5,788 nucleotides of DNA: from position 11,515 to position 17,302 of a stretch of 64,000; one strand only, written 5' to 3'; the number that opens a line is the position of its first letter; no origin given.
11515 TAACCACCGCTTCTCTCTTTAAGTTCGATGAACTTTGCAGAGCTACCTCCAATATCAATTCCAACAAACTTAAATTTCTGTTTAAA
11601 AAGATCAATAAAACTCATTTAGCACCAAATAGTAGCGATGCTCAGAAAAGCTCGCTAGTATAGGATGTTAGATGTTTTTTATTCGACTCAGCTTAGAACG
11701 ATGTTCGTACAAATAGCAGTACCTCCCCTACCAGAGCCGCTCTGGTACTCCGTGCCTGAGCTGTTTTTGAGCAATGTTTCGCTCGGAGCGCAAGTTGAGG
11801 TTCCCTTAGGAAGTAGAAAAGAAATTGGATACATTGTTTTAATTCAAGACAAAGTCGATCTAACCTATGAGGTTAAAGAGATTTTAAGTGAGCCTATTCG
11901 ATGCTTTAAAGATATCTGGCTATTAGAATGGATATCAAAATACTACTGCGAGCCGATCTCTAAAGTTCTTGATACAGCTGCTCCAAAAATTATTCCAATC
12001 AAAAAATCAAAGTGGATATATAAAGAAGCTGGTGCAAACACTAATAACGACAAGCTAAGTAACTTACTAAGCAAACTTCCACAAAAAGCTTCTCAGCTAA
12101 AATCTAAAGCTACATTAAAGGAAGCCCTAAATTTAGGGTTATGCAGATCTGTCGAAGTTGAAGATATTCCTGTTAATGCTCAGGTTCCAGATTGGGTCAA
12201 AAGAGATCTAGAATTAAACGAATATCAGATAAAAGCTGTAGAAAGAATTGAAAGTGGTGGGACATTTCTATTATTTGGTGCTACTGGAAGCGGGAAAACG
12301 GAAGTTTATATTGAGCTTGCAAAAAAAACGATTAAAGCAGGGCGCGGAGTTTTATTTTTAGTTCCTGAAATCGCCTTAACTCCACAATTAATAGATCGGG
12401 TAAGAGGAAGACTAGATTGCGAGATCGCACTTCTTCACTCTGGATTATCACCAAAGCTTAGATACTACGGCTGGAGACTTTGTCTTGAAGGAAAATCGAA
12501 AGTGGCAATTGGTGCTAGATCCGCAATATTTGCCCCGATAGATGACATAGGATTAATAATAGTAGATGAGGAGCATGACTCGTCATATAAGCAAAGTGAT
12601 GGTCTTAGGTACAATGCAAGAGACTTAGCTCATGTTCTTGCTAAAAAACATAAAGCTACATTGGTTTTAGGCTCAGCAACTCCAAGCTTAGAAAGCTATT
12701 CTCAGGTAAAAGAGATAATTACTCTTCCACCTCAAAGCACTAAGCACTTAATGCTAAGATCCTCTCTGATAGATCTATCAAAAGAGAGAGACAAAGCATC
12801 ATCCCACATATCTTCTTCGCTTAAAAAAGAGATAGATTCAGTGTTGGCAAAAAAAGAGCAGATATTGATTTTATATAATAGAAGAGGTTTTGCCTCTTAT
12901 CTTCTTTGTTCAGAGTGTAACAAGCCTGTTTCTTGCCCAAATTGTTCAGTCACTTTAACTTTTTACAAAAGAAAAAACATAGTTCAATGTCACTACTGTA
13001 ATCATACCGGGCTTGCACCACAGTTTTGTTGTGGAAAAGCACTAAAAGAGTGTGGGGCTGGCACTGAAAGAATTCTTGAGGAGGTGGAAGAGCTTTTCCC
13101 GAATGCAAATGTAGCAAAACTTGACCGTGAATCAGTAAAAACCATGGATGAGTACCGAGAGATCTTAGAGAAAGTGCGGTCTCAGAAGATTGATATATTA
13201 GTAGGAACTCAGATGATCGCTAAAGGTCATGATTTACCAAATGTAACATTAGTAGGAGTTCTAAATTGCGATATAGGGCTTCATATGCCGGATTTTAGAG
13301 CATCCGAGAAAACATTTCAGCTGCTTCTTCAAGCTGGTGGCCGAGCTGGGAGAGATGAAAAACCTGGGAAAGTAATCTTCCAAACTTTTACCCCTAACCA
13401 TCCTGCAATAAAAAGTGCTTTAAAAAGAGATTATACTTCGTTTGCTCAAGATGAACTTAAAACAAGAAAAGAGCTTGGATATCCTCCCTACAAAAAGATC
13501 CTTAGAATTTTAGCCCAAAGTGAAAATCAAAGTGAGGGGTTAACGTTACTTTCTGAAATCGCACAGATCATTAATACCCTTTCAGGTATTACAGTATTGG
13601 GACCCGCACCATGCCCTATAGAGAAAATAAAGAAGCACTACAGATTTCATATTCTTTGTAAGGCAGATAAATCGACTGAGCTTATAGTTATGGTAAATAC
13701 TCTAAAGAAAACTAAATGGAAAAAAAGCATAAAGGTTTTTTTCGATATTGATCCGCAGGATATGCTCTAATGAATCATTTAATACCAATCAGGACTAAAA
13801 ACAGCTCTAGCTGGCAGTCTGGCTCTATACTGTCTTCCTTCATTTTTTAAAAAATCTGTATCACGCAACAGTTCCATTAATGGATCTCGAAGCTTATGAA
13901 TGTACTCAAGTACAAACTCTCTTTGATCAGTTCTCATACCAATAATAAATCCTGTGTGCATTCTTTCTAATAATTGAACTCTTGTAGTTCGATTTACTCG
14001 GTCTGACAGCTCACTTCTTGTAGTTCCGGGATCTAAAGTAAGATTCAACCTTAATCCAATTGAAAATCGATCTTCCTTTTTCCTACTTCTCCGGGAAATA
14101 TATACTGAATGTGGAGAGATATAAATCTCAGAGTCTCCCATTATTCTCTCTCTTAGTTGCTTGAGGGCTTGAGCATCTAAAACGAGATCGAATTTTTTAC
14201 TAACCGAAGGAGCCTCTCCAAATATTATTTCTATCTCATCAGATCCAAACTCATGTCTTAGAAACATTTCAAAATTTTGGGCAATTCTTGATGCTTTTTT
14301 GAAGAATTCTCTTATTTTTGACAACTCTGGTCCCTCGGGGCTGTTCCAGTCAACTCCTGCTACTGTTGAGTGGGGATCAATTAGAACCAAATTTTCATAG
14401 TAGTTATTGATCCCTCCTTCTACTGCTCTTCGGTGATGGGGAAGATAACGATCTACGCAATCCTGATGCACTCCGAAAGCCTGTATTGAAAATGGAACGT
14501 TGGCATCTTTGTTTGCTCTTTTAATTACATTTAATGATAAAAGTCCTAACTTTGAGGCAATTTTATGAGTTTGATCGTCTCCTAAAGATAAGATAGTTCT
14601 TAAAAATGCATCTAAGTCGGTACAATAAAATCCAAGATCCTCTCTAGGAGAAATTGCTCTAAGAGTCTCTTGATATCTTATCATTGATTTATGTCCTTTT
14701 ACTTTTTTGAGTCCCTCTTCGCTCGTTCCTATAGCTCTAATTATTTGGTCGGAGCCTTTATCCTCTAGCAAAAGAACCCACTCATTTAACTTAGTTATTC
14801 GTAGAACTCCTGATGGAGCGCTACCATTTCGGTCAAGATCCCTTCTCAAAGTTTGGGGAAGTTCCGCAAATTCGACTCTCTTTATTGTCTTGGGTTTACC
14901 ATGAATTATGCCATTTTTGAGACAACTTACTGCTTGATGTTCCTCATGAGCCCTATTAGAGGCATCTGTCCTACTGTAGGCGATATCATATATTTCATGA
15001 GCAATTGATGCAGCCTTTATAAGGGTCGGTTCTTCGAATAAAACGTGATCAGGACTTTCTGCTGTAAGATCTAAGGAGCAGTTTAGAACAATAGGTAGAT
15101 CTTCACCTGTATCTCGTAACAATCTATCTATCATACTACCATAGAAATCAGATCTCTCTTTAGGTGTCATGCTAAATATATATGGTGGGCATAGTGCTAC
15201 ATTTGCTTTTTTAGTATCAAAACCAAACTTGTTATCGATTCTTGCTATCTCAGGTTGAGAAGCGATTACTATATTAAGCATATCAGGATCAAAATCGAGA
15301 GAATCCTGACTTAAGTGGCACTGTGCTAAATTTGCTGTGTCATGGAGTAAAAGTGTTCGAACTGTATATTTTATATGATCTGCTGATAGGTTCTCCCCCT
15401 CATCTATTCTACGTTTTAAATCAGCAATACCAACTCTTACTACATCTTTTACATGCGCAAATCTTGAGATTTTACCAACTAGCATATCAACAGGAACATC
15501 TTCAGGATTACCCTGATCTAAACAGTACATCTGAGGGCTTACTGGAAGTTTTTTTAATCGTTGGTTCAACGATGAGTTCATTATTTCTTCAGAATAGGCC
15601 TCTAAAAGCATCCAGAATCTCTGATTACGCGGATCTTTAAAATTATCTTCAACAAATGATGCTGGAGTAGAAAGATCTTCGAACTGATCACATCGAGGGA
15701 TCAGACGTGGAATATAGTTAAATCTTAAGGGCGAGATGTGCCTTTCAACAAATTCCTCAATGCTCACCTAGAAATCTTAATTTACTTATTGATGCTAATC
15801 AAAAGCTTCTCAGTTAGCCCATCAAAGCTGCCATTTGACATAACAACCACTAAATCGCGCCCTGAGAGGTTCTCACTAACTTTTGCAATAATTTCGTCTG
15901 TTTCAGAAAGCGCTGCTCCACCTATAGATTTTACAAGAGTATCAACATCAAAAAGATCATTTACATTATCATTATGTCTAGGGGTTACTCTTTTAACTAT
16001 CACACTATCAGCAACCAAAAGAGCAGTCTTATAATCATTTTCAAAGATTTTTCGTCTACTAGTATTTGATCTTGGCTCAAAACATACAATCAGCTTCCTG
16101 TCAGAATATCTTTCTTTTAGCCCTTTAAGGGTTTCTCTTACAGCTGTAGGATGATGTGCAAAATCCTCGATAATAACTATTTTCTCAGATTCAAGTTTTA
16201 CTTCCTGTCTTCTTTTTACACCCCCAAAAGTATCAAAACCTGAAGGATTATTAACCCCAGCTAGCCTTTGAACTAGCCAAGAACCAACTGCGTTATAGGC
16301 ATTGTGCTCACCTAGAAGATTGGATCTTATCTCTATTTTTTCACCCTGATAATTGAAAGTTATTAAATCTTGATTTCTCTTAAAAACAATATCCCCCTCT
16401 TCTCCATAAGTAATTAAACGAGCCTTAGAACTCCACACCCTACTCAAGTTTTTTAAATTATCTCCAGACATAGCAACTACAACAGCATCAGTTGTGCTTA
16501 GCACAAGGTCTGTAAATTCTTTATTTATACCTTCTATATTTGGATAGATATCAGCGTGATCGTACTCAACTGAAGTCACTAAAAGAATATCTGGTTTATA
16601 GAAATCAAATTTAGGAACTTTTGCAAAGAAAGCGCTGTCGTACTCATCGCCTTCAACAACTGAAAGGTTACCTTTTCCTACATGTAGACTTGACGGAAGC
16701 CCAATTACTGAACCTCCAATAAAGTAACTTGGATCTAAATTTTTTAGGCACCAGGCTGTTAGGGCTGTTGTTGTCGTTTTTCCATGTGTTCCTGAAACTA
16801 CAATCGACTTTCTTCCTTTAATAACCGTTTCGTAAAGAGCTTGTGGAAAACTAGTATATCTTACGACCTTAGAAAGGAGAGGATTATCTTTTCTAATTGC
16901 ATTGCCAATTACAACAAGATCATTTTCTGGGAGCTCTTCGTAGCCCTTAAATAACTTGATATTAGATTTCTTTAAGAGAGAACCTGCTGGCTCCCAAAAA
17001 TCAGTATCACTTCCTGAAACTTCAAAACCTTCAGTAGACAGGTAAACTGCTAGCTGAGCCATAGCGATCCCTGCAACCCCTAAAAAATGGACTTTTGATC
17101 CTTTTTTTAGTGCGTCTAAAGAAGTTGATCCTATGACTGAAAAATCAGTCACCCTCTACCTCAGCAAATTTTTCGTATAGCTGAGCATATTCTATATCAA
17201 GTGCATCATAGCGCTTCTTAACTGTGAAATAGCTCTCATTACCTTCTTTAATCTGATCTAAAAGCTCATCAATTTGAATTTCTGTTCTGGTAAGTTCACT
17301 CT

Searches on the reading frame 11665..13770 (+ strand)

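Call 19: search_protein_families(library=pfam, proteins=[window:11665-13770:+], max_evalue=0.00001)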
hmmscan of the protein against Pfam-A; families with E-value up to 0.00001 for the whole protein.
window:11665-13770:+ (701 aa): 6 families
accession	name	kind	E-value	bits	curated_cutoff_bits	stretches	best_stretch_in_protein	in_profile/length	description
PF18074.6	PriA_C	-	1.1e-19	71.5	26.9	1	608-697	1-95/95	Primosomal protein N C-terminal domain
PF00270.35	DEAD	-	1.5e-17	64.3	26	1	186-345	2-164/167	DEAD/DEAH box helicase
PF04851.21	ResIII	-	4.7e-16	59.6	22.5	1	182-341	2-163/164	Type III restriction enzyme, res subunit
PF17764.6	PriA_3primeBD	-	1.1e-12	48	22.7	1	17-107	4-96/96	3'DNA-binding domain (3'BD)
PF18319.7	Zn_ribbon_PriA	-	1.7e-09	37.9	26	1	424-448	1-25/27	PriA DNA helicase Cys-rich region (CRR) domain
PF00271.37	Helicase_C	-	1.3e-08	35.5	23.5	1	480-563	39-108/110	Helicase conserved C-terminal domain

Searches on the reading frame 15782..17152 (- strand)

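Call 61: search_protein_families(library=pfam, proteins=[window:15782-17152:-], max_evalue=0.0001)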
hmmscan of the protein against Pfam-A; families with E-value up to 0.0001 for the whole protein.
window:15782-17152:- (456 aa): 3 families
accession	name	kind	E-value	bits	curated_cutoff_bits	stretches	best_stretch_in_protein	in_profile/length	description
PF08245.18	Mur_ligase_M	-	7.6e-20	72.2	24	1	119-291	1-196/200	Mur ligase middle domain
PF01225.30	Mur_ligase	-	7.6e-11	42.7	21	1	20-95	1-72/95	Mur ligase family, catalytic domain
PF02875.26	Mur_ligase_C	-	8.2e-11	43.3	28.4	1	314-441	1-127/127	Mur ligase, glutamate ligase domain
